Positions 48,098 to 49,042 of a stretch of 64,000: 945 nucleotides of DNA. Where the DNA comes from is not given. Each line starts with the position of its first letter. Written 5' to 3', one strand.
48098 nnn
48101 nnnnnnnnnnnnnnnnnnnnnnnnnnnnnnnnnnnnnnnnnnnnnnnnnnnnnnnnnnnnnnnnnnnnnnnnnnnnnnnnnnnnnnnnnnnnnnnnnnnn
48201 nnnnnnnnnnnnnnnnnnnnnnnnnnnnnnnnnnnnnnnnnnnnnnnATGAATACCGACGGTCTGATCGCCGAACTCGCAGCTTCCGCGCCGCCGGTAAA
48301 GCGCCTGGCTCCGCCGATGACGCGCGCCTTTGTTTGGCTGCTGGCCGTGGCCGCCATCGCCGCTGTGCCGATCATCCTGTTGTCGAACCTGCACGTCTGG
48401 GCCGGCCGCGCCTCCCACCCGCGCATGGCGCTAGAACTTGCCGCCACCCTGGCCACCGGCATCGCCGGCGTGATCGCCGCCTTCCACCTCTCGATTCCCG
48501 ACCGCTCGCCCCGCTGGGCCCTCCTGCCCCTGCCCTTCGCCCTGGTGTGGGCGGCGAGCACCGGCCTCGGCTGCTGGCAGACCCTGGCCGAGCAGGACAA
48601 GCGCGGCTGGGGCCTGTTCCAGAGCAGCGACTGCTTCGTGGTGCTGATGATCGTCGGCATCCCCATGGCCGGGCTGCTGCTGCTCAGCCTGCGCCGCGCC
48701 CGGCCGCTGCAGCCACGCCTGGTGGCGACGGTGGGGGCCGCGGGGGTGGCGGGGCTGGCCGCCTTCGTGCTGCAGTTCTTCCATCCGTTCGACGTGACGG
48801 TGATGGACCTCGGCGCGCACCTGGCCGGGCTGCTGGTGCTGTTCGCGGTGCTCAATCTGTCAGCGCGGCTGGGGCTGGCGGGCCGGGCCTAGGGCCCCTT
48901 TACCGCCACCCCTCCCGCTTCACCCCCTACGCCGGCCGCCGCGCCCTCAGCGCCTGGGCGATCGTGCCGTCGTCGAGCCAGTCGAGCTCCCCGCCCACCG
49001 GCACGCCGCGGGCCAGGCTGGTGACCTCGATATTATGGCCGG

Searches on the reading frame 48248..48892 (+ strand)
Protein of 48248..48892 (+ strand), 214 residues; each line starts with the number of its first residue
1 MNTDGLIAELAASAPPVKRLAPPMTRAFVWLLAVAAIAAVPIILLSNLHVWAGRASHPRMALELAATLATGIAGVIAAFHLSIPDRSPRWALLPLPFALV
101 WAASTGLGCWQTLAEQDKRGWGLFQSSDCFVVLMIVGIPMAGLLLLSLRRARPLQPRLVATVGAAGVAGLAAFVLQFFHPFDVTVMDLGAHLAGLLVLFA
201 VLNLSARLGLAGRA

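Call 3: search_protein_families(library=pfam, proteins=[window:48248-48892:+], max_evalue=0.01)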
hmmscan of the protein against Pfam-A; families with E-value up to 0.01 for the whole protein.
window:48248-48892:+ (214 aa): 1 family
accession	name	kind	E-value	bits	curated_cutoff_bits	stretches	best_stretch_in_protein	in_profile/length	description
PF06532.16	NrsF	-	3.6e-18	66.6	26.8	1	10-199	1-191/204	Negative regulator of sigma F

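Call 4: search_protein_families(library=ncbifam, proteins=[window:48248-48892:+], max_evalue=0.01)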
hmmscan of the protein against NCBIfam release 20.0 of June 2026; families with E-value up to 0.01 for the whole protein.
window:48248-48892:+ (214 aa): 1 family
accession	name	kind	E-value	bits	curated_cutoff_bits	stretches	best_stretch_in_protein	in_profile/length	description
NF042994.1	AntiSigF_NrsF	equivalog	3.7e-06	26.6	300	1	1-181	1-183/214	anti-sigma-F factor NrsF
